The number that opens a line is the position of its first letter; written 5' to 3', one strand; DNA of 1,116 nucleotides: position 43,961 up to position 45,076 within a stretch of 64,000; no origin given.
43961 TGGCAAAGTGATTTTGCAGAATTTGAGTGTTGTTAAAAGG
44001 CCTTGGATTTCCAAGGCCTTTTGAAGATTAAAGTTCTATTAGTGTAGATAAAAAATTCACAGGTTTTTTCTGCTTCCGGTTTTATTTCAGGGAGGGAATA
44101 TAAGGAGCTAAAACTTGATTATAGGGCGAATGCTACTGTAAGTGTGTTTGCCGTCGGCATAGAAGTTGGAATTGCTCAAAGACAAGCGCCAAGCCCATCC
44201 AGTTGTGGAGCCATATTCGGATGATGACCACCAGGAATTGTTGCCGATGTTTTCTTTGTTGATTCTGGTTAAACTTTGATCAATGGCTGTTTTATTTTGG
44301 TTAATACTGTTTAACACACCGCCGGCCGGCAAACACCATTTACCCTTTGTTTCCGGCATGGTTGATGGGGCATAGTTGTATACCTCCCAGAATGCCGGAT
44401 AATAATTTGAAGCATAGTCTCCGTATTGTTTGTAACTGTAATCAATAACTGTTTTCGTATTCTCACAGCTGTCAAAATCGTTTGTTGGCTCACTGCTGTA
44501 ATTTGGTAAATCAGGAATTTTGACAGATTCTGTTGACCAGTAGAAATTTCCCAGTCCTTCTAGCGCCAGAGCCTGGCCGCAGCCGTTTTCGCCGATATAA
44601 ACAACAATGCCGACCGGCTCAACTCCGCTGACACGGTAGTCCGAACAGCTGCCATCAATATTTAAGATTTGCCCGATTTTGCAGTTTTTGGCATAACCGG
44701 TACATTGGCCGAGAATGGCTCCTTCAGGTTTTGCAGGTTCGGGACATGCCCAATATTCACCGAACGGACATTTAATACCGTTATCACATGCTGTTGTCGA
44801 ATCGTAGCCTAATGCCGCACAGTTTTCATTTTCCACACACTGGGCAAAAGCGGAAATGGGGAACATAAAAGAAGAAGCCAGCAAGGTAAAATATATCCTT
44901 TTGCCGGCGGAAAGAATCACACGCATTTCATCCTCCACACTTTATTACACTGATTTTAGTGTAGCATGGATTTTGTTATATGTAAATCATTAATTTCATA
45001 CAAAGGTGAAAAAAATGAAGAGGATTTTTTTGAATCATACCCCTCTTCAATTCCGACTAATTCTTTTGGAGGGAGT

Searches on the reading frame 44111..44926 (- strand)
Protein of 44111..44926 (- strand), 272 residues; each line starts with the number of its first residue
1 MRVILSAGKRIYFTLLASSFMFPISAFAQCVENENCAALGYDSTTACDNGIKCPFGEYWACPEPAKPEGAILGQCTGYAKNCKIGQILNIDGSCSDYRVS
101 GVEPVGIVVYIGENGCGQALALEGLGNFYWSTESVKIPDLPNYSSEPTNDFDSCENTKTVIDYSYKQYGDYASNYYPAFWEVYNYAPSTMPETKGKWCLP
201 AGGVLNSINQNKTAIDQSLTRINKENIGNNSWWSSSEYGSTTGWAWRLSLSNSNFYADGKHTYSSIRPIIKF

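Call 7: search_protein_families(library=pfam, proteins=[window:44111-44926:-], max_evalue=1)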
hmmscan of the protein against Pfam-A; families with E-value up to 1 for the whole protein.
seq(272 aa): 1 family
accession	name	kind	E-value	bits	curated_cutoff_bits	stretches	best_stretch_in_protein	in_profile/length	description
PF07603.17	Lcl_C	-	0.0031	18.2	34.9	1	194-269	40-116/117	Lcl C-terminal domain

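Call 8: search_protein_families(library=ncbifam, proteins=[window:44111-44926:-], max_evalue=1)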
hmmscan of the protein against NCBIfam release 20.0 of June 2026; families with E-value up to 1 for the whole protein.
seq(272 aa): 1 family
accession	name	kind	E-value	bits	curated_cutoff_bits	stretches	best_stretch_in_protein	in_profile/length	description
NF041908.1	HVO_2922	equivalog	0.01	15.9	90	1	243-265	12-34/54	HVO_2922 family protein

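Call 15: find_homologous_proteins(query=window:44111-44926:-)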
Query seq(272 aa) (272 aa): 279 proteins with E <= 0.001 among 494 candidates; the best 120 are listed.
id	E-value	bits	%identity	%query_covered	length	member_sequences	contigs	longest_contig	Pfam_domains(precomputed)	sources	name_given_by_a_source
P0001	3.3e-187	639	100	100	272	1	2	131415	-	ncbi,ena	-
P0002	5.8e-130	451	73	100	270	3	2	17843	-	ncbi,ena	-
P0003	9.7e-129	447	73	100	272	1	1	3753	-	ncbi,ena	-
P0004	1.6e-125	436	73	100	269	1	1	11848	-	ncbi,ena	-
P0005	2.1e-125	436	72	100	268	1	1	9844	-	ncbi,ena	-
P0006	6.8e-124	431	69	100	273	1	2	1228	-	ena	-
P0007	5.0e-123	428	70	100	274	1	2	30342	-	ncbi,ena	-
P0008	5.6e-123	428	68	100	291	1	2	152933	-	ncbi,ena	-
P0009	5.8e-122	425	69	100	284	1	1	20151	-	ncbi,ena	-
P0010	9.6e-120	417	62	100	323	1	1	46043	-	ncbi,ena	-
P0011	1.5e-118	413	67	100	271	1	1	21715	-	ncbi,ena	-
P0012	7.4e-117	408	69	100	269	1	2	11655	-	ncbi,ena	-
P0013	2.7e-115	403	69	96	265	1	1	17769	-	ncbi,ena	-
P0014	8.7e-114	398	65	100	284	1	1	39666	-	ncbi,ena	-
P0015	1.4e-112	394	68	100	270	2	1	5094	-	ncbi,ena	-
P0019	7.2e-109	382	63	100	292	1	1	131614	-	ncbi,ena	-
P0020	7.8e-109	382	63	100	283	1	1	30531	-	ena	-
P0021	5.2e-108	379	62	100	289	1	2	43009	-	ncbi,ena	-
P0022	2.1e-107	377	63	100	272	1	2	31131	-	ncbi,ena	-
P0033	5.4e-95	336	60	93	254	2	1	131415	-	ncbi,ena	-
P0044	2.1e-75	272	48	100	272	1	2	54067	-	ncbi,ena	-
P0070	4.9e-64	234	45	96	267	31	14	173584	-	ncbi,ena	-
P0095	2.1e-57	213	45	96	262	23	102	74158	-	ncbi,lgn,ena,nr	ncbi:MAG: hypothetical protein Q4F75_07835 [Pseudomonadota bacterium]|nr:hypothetical protein [Pseud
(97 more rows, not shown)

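Call 17: find_encoding_contigs(protein=P0001, flank=2000, max_places=3)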
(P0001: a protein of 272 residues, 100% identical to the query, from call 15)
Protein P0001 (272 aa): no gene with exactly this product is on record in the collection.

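Call 22: find_encoding_contigs(protein=P0008, flank=10000, max_places=3)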
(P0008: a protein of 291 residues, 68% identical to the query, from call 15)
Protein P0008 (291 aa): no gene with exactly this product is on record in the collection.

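Call 23: find_encoding_contigs(protein=P0019, flank=10000, max_places=3)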
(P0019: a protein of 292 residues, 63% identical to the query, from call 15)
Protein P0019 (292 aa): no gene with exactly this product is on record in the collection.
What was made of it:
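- Tried and rejected: Contig look-ups for P0001, P0008 and P0019 returned "not on record" (calls 17, 22, 23).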

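Call 24: list_cluster_members(proteins=[P0001, P0033, P0008, P0019, P0007, P0021, P0022, P0044, P0070, P0095])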
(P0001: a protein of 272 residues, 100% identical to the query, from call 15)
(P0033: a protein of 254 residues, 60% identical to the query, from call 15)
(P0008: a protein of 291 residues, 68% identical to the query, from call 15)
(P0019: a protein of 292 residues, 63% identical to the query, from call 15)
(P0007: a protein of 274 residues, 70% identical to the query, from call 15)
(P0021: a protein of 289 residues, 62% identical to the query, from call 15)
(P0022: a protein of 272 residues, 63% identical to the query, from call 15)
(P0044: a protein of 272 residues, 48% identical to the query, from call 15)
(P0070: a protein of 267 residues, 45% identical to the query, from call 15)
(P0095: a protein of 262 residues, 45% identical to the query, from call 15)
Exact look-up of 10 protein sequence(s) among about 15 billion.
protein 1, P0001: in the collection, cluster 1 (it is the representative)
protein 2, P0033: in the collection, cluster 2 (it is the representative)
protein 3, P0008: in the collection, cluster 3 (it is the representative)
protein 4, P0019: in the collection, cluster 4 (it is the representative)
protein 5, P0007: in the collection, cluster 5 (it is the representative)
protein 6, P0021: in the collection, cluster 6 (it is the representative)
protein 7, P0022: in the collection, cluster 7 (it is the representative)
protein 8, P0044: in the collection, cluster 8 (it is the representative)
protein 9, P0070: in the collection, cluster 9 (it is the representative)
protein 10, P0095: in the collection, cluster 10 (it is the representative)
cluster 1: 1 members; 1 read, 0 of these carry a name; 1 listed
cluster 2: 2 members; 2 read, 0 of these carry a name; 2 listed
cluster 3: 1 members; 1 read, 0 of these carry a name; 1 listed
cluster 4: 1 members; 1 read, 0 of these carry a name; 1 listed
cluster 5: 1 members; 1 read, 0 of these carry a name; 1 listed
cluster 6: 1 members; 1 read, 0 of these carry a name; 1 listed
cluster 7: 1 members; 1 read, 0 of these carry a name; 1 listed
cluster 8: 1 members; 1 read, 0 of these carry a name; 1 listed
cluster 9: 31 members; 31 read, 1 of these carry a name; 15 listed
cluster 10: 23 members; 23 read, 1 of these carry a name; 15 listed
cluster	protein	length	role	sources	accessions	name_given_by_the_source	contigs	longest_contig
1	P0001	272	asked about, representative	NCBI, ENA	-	-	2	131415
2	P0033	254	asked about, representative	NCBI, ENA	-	-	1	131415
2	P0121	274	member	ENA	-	-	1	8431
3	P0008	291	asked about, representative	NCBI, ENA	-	-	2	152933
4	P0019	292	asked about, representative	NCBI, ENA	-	-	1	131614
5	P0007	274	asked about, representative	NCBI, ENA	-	-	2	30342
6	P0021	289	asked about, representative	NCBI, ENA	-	-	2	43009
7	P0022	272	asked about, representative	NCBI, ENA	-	-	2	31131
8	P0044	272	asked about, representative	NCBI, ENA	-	-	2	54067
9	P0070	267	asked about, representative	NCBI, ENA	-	-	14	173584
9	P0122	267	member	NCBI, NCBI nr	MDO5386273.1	MAG: hypothetical protein Q4F75_03275 [Pseudomonadota bacterium] | hypothetical protein [Pseudomonadota bacterium]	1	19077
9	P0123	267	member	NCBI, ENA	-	-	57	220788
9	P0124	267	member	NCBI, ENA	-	-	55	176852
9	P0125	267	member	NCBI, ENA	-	-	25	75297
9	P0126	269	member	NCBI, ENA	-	-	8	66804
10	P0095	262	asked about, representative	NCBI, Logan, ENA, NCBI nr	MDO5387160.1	MAG: hypothetical protein Q4F75_07835 [Pseudomonadota bacterium] | hypothetical protein [Pseudomonadota bacterium]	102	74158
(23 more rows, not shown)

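Call 26: find_encoding_contigs(protein=P0121, flank=5000, max_places=3)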
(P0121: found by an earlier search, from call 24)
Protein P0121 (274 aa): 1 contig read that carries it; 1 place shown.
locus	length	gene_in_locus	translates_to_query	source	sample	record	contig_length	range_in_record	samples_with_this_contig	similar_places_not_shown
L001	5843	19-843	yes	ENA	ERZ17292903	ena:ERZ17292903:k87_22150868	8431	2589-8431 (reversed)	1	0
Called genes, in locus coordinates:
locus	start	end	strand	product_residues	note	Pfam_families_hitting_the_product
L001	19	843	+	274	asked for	-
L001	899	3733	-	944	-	PF13365:Trypsin_2 (weak)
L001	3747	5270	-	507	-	PF13541:ChlI, PF00158:Sigma54_activat (faint), PF01078:Mg_chelatase, PF07728:AAA_5, PF00493:MCM, PF13335:Mg_chelatase_C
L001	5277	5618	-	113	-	-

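Call 27: find_encoding_contigs(protein=P0020, flank=10000, max_places=3)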
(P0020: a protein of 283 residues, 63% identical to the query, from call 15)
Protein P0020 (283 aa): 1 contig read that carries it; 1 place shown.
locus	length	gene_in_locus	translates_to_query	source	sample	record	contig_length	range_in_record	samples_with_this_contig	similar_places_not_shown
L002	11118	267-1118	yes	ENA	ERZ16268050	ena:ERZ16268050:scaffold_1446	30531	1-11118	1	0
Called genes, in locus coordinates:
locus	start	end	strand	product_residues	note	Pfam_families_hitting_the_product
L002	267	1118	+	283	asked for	-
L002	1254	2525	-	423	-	PF00109:ketoacyl-synt, PF00108:Thiolase_N (weak), PF02801:Ketoacyl-synt_C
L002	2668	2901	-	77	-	PF00550:PP-binding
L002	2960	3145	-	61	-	-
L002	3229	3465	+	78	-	-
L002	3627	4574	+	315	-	PF00056:Ldh_1_N, PF02866:Ldh_1_C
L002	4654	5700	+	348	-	PF00919:UPF0004, PF04055:Radical_SAM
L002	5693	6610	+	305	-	PF02881:SRP54_N, PF00448:SRP54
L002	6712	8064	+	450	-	PF13742:tRNA_anti_2, PF01336:tRNA_anti-codon, PF02601:Exonuc_VII_L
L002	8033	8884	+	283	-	PF01551:Peptidase_M23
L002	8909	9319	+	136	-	PF00072:Response_reg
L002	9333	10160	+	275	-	PF02673:BacA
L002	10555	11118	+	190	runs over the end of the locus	-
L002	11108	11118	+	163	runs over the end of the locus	-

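Call 34: search_solved_structures(query=A4, max_evalue=10, show_alignments=2)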
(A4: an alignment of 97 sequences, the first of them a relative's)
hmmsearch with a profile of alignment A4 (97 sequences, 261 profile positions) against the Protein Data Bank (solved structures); distinct sequences matched with E-value up to 10: 16.
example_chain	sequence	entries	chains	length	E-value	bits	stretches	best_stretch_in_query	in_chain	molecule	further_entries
4eps_A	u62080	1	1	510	0.013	17.8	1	180-256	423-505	hypothetical protein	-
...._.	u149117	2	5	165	0.59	12.5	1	218-261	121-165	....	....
2r5h_A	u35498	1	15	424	0.63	12.3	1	20-61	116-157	Late major capsid protein L1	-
3j7g_A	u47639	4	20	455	0.7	12.2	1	20-61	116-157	L1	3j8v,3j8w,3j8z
1dzl_A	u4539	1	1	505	0.71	12.2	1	21-61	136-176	LATE MAJOR CAPSID PROTEIN L1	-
9ml3_A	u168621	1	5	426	0.72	12.2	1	20-59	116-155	Major capsid protein L1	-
9ml1_A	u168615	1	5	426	0.72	12.2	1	20-59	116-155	Major capsid protein L1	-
9ml2_A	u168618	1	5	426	0.73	12.2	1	20-59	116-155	Major capsid protein L1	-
5w1o_A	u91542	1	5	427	0.73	12.1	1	20-59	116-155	Major capsid protein L1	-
3j6r_B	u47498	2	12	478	0.75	12.1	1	21-61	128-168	Major capsid protein L1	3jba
8yeh_F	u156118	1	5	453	0.8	12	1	20-59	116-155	Major capsid protein L1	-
6bsp_C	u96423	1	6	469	0.83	12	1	21-59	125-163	Major capsid protein L1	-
5kep_A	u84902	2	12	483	0.87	11.9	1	21-59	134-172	Major capsid protein L1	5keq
9nzu_F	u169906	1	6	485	0.87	11.9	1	21-59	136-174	Major capsid protein L1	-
6bt3_I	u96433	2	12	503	0.91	11.8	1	21-59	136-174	Major capsid protein L1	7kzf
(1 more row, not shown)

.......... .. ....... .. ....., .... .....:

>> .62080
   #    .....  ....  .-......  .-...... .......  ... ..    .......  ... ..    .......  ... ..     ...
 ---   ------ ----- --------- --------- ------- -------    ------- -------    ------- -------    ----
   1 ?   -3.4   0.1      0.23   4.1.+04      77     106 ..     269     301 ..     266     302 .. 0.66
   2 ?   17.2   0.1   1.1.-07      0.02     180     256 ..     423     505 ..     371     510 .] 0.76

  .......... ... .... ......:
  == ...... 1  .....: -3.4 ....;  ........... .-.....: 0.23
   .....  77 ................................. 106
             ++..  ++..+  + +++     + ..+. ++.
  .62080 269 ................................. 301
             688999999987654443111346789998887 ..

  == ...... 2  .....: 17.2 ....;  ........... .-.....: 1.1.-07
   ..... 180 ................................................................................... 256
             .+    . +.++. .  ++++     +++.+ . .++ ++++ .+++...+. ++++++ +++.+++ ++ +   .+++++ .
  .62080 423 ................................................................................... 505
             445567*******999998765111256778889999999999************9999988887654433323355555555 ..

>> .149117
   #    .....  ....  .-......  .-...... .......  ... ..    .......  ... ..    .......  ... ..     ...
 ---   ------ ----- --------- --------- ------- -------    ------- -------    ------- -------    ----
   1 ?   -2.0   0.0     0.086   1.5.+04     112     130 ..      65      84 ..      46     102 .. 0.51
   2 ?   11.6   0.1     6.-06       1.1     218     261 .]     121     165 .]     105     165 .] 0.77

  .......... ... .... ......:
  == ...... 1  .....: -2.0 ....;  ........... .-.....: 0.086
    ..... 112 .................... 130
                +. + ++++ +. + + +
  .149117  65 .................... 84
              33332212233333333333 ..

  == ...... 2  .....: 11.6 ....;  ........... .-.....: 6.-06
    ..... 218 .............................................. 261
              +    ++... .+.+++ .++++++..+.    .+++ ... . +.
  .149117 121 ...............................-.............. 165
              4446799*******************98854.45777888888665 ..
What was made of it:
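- On Pfam PF07603 Lcl_C / DUF1566: The family profile aligns WSSSE...VRPVIEF with the C-termini of 4eps and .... (call 34).
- The C-terminal VRxVxxF and WSSxE motifs align to Lcl and 4eps (call 34).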

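Call 35: search_protein_families(library=pfam, alignment_id=A4, max_evalue=0.01)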
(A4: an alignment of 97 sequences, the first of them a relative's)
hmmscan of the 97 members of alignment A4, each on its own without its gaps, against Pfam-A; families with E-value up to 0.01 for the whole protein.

A. member 1, P0001 (272 aa): 1 family
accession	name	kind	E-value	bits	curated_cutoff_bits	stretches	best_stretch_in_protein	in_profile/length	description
PF07603.17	Lcl_C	-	0.0031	18.2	34.9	1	194-269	40-116/117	Lcl C-terminal domain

B. families by the number of members that match (of 97 scanned): 1 family
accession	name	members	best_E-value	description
PF07603.17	Lcl_C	21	4.6e-05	Lcl C-terminal domain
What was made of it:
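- On Pfam PF07603 Lcl_C / DUF1566: 21 of 97 relatives hit at E<=0.01, with a best E of 4.6e-5 (call 35).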

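Call 37: predict_structure(alignment_id=A4)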
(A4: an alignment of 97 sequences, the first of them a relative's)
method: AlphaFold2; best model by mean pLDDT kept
length: 272 residues; sequences in the alignment: 97
mean_pLDDT: 87.4   pTM: 0.74
mean pLDDT of the five models: 87.4, 87.4, 87.1, 86.9, 86.7
residues with pLDDT >= 90: 189; 70-90: 41; 50-70: 13; < 50: 29
segments of 3 or more residues with pLDDT < 50: 1-14, 16-29
pLDDT, mean of each block of 10 residues (from residue 1): 42 47 44 74 84 89 68 90 96 94 97 96 98 97 96 98 98 98 96 97 97 97 94 97 89 86 98 96
secondary structure, 60 per line:
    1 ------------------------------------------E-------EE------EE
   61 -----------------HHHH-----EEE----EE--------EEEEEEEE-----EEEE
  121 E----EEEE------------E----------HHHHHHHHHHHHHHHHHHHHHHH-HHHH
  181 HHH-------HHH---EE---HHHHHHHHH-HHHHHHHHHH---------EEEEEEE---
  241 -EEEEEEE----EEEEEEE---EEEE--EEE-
elements in order: H78-81 E87-89 E104-111 E117-121 E126-129 H153-175 H177-183 H202-210 H212-221 E231-237 E242-248 E253-259 E263-266 E269-271
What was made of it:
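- AF2 pLDDT 87 (call 37).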

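Call 39: fold_search(model_id=the predicted structure, library=pdb)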
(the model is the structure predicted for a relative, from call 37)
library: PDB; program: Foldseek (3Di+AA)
matches with E <= 10: 91; with E <= 0.001: 2
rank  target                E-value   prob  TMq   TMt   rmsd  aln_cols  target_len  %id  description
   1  4eps                  6.3e-07  1.00  0.49  0.28   6.4       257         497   15  Crystal structure of a fimbrial protein (BACOVA_04982) from Bacteroides ovatus ATCC 8483 at 1.85 A resolution (released 2012-06-13)
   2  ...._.                2.9e-05  1.00  0.33  0.62   6.0       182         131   16  Structure of Legionella pneumophila Lcl C-terminal domain (released 2023-12-27)
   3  1ukm_B                3.6e-01  0.35  0.15  0.29   8.5        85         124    7  Crystal structure of EMS16, an Antagonist of collagen receptor integrin alpha2beta1 (GPIa/IIa) (released 2003-11-04)
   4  1sb2_B                4.5e-01  0.35  0.09  0.19   2.8        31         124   13  High resolution Structure determination of rhodocetin (released 2005-02-01)
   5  3gpr_B                6.0e-01  0.28  0.10  0.19   2.6        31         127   13  Crystal structure of rhodocetin (released 2009-12-15)
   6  7qaj_H                6.0e-01  0.21  0.22  0.41   8.7       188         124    7  ZK002 with Anti-angiogenic and Anti-inflamamtory Properties (released 2023-06-14)
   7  3gpr_D                6.0e-01  0.20  0.15  0.29   6.0        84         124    8  Crystal structure of rhodocetin (released 2009-12-15)
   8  8oks_B                6.7e-01  0.57  0.29  0.61   5.4       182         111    6  Crystal structure of Bdellovibrio bacteriovorus Bd2740 C-terminal domain (released 2023-10-25)
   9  8oks_A                7.1e-01  0.54  0.27  0.59   5.8       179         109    4  Crystal structure of Bdellovibrio bacteriovorus Bd2740 C-terminal domain (released 2023-10-25)
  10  7qaj_B                7.6e-01  0.21  0.09  0.18   3.0        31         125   13  ZK002 with Anti-angiogenic and Anti-inflamamtory Properties (released 2023-06-14)
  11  5thp_B                1.0e+00  0.30  0.10  0.22   2.2        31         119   13  Rhodocetin in complex with the integrin alpha2-A domain (released 2017-08-02)
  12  7qaj_F                1.1e+00  0.35  0.10  0.21   2.3        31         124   13  ZK002 with Anti-angiogenic and Anti-inflamamtory Properties (released 2023-06-14)
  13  1v7p_B                1.1e+00  0.18  0.14  0.28   8.6        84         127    7  Structure of EMS16-alpha2-I domain complex (released 2004-09-07)
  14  1sb2_A                1.4e+00  0.20  0.20  0.37   4.9       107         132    5  High resolution Structure determination of rhodocetin (released 2005-02-01)
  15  3wbr_H                1.5e+00  0.11  0.09  0.18   2.9        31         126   13  Crystal structure of carbohydrate recognition domain of Blood Dendritic Cell Antigen-2 (BDCA2) lectin (crystal form-3) (released 2013-12-25)
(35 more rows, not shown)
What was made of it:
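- PDB matches 4eps (E 6e-7) and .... Lcl-CTD (E 3e-5) (call 39).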

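Call 42: find_related_loci(query=A4, collection=genome_contigs, flank=3000)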
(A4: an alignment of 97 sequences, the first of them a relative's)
Query A4 (272 aa) in genome_contigs; peptide patterns used: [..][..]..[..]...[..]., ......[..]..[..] (x = any residue, [..] = any of these).
157 stretches matched a pattern; 138 encode a relative of the query (tblastn E <= 1e-3); the best 80 are kept; 79 distinct loci.
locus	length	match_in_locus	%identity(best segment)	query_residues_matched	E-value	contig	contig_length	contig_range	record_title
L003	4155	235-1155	50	10-271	3e-89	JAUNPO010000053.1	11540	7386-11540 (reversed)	MAG: Pseudomonadota bacterium isolate S36M_St_32 NODE_3368_length_11540_cov_7.025773, whole genome shotgun sequence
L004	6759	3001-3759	57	22-272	7e-87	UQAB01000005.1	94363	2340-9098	uncultured Azospirillum sp. isolate UMGS63 genome assembly, contig: NODE_209_length_94363_cov_9.852905, whole genome sho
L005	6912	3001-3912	50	13-272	1e-85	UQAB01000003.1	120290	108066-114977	uncultured Azospirillum sp. isolate UMGS63 genome assembly, contig: NODE_130_length_120290_cov_9.693652, whole genome sh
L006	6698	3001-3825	52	2-272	2e-85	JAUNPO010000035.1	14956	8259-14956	MAG: Pseudomonadota bacterium isolate S36M_St_32 NODE_2389_length_14956_cov_6.860748, whole genome shotgun sequence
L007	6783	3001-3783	47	11-272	6e-73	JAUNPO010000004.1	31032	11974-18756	MAG: Pseudomonadota bacterium isolate S36M_St_32 NODE_795_length_31032_cov_6.358395, whole genome shotgun sequence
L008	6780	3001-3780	48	11-272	5e-71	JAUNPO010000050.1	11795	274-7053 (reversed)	MAG: Pseudomonadota bacterium isolate S36M_St_32 NODE_3268_length_11795_cov_6.523339, whole genome shotgun sequence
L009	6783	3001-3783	46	10-272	3e-69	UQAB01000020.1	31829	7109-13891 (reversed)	uncultured Azospirillum sp. isolate UMGS63 genome assembly, contig: NODE_1028_length_31829_cov_9.636117, whole genome sh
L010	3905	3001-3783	45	13-272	3e-68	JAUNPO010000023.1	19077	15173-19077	MAG: Pseudomonadota bacterium isolate S36M_St_32 NODE_1685_length_19077_cov_7.265324, whole genome shotgun sequence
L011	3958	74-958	44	13-272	4e-68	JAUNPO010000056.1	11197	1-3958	MAG: Pseudomonadota bacterium isolate S36M_St_32 NODE_3506_length_11197_cov_5.933764, whole genome shotgun sequence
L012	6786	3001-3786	44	13-272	8e-67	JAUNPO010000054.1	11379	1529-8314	MAG: Pseudomonadota bacterium isolate S36M_St_32 NODE_3425_length_11379_cov_6.308548, whole genome shotgun sequence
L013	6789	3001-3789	45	13-272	1e-65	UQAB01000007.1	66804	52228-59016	uncultured Azospirillum sp. isolate UMGS63 genome assembly, contig: NODE_396_length_66804_cov_9.370854, whole genome sho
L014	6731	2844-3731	42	13-272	1e-63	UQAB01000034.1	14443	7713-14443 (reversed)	uncultured Azospirillum sp. isolate UMGS63 genome assembly, contig: NODE_2310_length_14443_cov_9.381804, whole genome sh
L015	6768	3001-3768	45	12-272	1e-62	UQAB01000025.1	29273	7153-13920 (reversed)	uncultured Azospirillum sp. isolate UMGS63 genome assembly, contig: NODE_1117_length_29273_cov_9.500308, whole genome sh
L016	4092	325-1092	45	13-272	1e-61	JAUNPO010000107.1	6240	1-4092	MAG: Pseudomonadota bacterium isolate S36M_St_32 NODE_7065_length_6240_cov_6.276960, whole genome shotgun sequence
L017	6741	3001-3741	45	22-272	6e-61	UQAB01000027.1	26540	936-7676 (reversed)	uncultured Azospirillum sp. isolate UMGS63 genome assembly, contig: NODE_1235_length_26540_cov_8.820617, whole genome sh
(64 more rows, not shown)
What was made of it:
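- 138 loci in a handful of MAGs (call 42).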

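Call 79: fold_search(model_id=the predicted structure, library=viral)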
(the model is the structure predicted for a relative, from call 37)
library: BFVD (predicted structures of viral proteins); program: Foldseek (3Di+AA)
matches with E <= 10: 118; with E <= 0.001: 14
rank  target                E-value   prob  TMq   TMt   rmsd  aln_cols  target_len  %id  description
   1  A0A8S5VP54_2          3.9e-13  1.00  0.61  0.13   2.4       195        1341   19  (no name in the UniProt tables at hand)
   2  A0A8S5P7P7            9.4e-12  1.00  0.61  0.41   2.6       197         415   20  Uncharacterized protein [Podoviridae sp. ctU7u6]
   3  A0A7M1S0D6            9.3e-10  1.00  0.54  0.63   7.5       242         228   18  DUF1566 domain-containing protein [uncultured phage cr10_1]
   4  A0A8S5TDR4            9.5e-09  1.00  0.55  0.11   2.9       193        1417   21  Tail fiber protein [Myoviridae sp. ctK5o5]
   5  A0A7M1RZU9            1.4e-08  1.00  0.49  0.18   3.3       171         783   19  Uncharacterized protein [uncultured phage cr116_1]
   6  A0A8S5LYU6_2          4.0e-08  1.00  0.57  0.17   4.7       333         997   16  DUF1566 domain-containing protein [Siphoviridae sp. ctkcl3]
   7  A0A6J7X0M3            1.2e-07  1.00  0.45  0.22  18.8       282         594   17  Peptidase S74 domain-containing protein [uncultured Caudovirales phage]
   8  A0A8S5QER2            1.2e-07  1.00  0.53  0.26   3.2       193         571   16  Nucleoid-associated protein [Siphoviridae sp. ctEIp38]
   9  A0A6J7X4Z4            3.3e-07  1.00  0.45  0.16  10.7       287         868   16  Uncharacterized protein [uncultured Caudovirales phage]
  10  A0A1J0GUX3            3.5e-07  1.00  0.46  0.59  11.4       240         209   13  (no name in the UniProt tables at hand)
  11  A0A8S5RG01            3.2e-05  1.00  0.35  0.27   4.7       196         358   12  Uncharacterized protein [virus sp. ct5rm7]
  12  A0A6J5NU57            5.1e-05  1.00  0.43  0.40   5.0       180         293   13  Uncharacterized protein [uncultured Caudovirales phage]
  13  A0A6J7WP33            9.2e-05  1.00  0.38  0.27   6.3       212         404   11  DUF1566 domain-containing protein [uncultured Caudovirales phage]
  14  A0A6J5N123            1.9e-04  1.00  0.38  0.54   4.2       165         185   17  DUF1566 domain-containing protein [uncultured Caudovirales phage]
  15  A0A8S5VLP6            4.8e-03  1.00  0.30  0.64   4.3       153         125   10  (no name in the UniProt tables at hand)
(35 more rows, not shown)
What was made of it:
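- On Pfam PF07603 Lcl_C / DUF1566: For the C model: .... E 2.9e-5, probability 1.0, TM(target) 0.62; 4eps E 6.3e-7 (call 39); DUF1566 phage proteins E 4e-13 to 2e-4 (call 79).
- BFVD DUF1566 proteins and tail fibres match at E 4e-13, rmsd 2.4 A over 195 columns (call 79).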

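Call 104: search_protein_representatives(alignment_id=A4)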
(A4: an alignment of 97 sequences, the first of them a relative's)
Query: 97 sequences, 261 profile positions. Proteins with E-value up to 0.001 (for the whole library): 3838; up to 1e-10: 1109; up to 1e-30: 232. The best 150 are listed.
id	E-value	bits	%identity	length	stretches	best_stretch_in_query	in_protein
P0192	7.0e-145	497.4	-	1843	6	51-261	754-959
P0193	1.1e-111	388.6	-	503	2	30-261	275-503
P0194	1.5e-109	381.6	-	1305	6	75-240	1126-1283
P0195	7.5e-104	362.9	-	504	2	21-261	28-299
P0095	1.7e-98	345.3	-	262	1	1-261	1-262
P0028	4.8e-98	343.8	-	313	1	2-261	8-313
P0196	8.5e-94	329.9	-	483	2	75-261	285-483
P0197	2.4e-92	325.2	-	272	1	1-261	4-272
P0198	3.5e-92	324.6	-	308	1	1-261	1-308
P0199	5.0e-92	324.1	-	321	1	1-261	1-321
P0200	1.3e-87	309.7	-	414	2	53-261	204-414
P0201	9.0e-87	306.9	-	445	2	75-261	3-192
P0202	5.4e-86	304.3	-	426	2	53-261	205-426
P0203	2.1e-85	302.4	-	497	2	7-261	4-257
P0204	3.4e-84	298.4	-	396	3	55-261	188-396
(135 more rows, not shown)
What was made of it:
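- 232 cluster representatives at E<=1e-30 (call 104).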

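Call 106: search_protein_families(library=phrogs, proteins=[P0001, P0121], max_evalue=0.01)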
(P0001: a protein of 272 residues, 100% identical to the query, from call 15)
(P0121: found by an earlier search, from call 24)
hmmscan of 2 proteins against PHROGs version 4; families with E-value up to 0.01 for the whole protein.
P0001 (272 aa): 1 family
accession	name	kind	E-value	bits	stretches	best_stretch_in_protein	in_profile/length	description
phrog_4245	-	unknown function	0.0002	21.4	1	129-271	461-578/583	-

P0121 (274 aa): 0 families
